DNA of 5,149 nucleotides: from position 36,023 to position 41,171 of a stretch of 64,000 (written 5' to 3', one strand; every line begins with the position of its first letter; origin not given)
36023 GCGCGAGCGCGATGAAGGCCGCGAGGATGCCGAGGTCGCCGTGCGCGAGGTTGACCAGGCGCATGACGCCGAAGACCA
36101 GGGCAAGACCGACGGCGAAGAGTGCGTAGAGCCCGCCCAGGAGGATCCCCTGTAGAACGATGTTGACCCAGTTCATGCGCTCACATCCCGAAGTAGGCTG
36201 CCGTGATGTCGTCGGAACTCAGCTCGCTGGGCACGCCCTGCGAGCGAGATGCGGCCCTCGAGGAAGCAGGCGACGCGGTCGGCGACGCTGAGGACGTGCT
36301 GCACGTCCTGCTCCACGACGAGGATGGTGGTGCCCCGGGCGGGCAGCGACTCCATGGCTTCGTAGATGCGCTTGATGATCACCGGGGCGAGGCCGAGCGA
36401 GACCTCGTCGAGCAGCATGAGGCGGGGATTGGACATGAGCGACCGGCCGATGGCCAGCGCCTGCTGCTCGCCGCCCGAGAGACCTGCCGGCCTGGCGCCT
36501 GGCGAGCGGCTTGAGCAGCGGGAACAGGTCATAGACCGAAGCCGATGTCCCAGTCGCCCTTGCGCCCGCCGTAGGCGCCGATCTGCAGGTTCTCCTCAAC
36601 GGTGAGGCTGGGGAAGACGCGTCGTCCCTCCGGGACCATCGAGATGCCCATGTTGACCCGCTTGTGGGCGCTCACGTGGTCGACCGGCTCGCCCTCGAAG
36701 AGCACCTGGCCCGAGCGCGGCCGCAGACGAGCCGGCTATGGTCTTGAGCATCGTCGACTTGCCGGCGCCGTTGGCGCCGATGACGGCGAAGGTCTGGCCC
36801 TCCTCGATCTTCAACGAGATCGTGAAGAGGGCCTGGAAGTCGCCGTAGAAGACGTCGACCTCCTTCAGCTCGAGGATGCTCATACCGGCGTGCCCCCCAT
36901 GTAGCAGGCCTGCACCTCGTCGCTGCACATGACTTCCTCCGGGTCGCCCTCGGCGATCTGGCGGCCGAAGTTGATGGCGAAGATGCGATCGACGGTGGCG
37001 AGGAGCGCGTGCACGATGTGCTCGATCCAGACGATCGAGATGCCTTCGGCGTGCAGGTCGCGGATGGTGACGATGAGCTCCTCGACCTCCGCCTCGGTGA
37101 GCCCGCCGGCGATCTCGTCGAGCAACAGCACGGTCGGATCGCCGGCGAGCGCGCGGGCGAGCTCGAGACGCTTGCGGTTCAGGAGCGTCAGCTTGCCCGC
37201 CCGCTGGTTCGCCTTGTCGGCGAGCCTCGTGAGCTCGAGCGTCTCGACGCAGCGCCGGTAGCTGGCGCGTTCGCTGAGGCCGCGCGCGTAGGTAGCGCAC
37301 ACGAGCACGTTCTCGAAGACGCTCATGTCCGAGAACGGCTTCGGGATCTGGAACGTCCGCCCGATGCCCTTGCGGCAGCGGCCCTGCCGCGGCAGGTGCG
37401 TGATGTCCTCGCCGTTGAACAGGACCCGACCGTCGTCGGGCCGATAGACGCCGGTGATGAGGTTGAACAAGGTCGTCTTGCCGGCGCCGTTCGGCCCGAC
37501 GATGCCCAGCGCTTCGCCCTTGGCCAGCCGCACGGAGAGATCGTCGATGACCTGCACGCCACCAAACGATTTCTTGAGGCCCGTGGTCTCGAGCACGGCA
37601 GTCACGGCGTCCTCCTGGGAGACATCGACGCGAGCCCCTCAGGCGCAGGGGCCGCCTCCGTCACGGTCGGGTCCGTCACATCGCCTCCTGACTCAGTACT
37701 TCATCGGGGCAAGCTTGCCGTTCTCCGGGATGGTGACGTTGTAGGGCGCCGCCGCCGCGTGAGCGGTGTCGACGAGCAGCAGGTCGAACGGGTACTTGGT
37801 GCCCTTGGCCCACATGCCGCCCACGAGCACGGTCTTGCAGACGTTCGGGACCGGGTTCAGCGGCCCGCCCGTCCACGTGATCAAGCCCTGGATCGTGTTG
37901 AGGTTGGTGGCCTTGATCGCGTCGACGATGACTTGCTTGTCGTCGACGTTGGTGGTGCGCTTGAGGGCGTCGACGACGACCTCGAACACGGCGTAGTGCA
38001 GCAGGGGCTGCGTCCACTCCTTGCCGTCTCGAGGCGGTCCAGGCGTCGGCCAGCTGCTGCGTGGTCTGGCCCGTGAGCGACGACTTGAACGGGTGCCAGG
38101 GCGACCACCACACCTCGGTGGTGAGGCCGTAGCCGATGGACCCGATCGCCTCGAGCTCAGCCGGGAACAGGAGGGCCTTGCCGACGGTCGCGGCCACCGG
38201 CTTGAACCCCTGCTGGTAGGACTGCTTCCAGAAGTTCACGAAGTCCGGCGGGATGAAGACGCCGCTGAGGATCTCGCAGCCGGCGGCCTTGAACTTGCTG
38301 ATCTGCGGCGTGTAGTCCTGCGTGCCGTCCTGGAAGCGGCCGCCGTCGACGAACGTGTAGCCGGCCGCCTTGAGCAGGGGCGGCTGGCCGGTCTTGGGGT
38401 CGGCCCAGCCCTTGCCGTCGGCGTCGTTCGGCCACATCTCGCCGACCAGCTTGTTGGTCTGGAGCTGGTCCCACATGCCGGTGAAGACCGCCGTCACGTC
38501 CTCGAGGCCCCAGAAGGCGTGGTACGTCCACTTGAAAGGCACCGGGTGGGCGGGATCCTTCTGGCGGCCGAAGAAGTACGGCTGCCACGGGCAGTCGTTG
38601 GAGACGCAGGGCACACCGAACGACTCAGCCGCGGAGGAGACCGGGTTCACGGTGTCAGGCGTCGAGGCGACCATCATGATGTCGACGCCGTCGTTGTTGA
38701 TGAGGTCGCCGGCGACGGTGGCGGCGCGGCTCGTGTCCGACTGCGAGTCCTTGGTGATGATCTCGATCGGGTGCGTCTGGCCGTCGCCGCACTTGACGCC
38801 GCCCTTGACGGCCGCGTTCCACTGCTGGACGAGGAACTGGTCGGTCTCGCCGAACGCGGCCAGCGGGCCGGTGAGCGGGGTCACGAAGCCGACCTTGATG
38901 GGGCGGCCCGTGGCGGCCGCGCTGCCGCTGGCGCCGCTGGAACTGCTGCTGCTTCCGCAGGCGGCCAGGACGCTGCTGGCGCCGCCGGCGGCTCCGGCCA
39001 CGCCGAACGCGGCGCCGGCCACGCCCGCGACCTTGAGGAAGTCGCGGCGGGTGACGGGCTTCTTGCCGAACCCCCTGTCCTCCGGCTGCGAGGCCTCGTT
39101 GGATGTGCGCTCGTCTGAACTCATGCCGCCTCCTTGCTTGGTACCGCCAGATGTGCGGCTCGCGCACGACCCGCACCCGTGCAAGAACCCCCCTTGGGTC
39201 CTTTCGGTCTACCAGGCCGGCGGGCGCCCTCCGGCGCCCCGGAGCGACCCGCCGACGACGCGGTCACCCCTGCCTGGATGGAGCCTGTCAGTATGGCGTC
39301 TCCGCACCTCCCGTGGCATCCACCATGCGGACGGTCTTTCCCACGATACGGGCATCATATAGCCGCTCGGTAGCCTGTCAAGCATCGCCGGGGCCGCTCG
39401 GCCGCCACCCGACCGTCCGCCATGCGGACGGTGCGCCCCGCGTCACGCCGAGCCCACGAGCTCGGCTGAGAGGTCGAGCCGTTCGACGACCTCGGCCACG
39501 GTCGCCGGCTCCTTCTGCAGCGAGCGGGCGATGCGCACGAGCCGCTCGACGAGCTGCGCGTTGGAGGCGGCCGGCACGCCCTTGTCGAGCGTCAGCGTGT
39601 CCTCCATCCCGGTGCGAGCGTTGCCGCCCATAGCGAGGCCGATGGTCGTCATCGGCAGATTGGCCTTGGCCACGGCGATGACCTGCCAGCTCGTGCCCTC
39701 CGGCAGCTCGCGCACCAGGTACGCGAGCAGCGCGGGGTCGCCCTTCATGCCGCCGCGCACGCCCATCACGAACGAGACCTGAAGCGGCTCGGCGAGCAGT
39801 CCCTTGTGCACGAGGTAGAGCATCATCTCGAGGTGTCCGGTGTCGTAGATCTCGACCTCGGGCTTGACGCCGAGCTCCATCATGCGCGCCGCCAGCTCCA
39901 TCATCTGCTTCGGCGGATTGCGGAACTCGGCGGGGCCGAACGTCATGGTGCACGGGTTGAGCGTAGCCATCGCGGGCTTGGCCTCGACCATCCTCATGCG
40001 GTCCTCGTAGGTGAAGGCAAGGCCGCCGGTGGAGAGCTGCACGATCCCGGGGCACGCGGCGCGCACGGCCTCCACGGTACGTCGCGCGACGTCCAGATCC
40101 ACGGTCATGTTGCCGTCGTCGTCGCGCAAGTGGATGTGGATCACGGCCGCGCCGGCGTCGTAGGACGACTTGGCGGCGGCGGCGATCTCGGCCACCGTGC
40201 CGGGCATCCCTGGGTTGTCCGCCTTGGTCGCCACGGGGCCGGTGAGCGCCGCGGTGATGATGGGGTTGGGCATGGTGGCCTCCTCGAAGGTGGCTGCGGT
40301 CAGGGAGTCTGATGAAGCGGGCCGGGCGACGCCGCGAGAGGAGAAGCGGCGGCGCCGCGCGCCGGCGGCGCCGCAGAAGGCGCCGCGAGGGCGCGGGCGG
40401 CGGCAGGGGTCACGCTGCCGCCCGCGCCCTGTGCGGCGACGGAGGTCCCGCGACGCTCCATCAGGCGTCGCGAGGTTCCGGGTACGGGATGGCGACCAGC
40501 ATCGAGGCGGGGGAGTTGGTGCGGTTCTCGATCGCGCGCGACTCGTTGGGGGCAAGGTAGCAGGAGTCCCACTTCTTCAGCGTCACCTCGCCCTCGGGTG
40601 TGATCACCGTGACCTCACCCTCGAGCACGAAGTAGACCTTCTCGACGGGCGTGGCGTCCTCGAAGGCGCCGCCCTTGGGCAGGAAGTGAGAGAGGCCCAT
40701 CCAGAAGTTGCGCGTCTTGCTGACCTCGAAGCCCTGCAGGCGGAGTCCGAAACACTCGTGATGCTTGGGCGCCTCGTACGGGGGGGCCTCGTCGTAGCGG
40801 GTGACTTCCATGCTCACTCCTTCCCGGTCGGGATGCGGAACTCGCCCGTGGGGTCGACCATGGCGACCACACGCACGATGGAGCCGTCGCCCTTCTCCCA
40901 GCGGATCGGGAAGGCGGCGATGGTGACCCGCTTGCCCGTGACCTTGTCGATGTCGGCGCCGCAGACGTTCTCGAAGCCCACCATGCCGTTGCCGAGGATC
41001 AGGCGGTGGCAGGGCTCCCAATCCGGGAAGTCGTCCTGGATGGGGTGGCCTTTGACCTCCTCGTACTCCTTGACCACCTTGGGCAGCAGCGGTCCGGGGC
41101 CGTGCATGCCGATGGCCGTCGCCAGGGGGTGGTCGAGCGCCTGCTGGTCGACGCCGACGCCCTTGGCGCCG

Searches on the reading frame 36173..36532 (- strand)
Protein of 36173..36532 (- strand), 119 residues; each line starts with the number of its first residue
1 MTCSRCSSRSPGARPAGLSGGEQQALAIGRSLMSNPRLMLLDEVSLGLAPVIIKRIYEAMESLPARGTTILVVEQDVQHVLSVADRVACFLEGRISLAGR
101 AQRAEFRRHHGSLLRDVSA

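Call 19: search_protein_families(library=pfam, proteins=[window:36173-36532:-])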
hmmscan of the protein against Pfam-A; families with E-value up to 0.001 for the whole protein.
window:36173-36532:- (119 aa): 2 families
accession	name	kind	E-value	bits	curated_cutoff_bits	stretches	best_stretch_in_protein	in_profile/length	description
PF00005.33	ABC_tran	-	2.9e-07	31.6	25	1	8-43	99-134/137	ABC transporter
PF13304.12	AAA_21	-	4.9e-06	27.2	27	1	15-72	235-295/304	AAA domain, putative AbiEii toxin, Type IV TA system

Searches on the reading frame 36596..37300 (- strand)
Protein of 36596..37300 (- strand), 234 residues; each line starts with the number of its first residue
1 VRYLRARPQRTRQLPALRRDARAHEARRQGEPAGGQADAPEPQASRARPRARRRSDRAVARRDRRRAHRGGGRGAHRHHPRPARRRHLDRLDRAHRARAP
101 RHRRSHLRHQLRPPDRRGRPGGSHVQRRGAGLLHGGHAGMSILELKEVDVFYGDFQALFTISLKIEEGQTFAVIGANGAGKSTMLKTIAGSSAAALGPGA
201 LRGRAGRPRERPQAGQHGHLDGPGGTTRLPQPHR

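Call 19: search_protein_families(library=pfam, proteins=[window:36596-37300:-])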
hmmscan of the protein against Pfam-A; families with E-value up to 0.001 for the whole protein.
window:36596-37300:- (234 aa): 1 family
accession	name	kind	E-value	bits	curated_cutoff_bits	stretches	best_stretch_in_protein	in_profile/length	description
PF00005.33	ABC_tran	-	5.6e-09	37.2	25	1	160-198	3-41/137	ABC transporter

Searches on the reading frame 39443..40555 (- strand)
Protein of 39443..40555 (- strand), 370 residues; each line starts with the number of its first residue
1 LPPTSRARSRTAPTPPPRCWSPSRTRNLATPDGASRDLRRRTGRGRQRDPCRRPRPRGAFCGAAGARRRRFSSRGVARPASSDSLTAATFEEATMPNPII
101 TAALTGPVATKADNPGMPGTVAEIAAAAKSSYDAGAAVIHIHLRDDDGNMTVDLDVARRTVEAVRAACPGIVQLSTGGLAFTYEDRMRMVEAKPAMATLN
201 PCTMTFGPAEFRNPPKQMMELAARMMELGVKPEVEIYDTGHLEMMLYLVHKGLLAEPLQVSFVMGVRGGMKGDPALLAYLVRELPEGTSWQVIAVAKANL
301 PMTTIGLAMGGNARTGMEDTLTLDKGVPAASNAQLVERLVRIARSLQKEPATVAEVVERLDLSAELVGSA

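Call 9: search_protein_families(library=pfam, proteins=[window:39443-40555:-])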
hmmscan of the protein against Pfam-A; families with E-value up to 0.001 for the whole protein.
window:39443-40555:- (370 aa): 1 family
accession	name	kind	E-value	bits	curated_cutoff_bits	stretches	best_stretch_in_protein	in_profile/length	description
PF05853.18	BKACE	-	1.4e-90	303.8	24.8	1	99-362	3-274/274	beta-keto acid cleavage enzyme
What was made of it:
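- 39443..41629 (-): P1 operon: cyclase-family protein (40814-41629, candidate dihydrophloroglucinol cyclohydrolase), cupin (about 40461-40850) and BKACE (39443-40555, candidate triacetate acetoacetate-lyase). Pfam (call 9).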

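Call 55: search_protein_families(library=ncbifam, proteins=[window:39443-40555:-], max_evalue=1e-10)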
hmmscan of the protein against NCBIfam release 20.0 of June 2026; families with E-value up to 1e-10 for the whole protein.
window:39443-40555:- (370 aa): 4 families
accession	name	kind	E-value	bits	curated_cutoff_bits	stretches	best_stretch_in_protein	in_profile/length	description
NF052387.1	Lys_ferment_KCE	equivalog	6.2e-83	278.3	382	1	99-360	3-265/267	3-keto-5-aminohexanoate cleavage enzyme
NF053568.1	3OXCoAcCUPNH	equivalog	4.4e-64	216.4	350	1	99-363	5-273/274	3-oxoadipate:acetyl-CoA acetyltransferase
NF052389.1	Lys_KAL_CLE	exception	9.6e-60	202.5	725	1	94-351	167-425/440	bifunctional 3-aminobutyryl-CoA ammonia lyase/3-keto-5-aminohexanoate cleavage enzyme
NF053538.1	DixhxACActTsKce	equivalog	7e-51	173.1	430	2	211-363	147-303/310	3,5-dioxohexanoate:acetyl-CoA acetone transferase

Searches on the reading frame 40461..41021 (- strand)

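Call 9: search_protein_families(library=pfam, proteins=[window:40461-41021:-])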
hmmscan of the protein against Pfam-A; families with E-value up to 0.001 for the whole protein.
window:40461-41021:- (186 aa): 1 family
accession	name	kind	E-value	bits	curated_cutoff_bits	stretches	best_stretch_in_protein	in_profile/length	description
PF07883.17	Cupin_2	-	3.6e-07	30.2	27.2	1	115-177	6-69/70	Cupin domain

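Call 55: search_protein_families(library=ncbifam, proteins=[window:40461-41021:-], max_evalue=1e-10)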
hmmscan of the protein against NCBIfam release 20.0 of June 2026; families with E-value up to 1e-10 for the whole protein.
window:40461-41021:- (186 aa): 1 family
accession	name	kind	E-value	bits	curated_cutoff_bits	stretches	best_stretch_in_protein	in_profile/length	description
NF050094.1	BetDgalsidMYCTU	equivalog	1.1e-30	106.1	175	1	71-182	1-112/113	beta-D-galactosidase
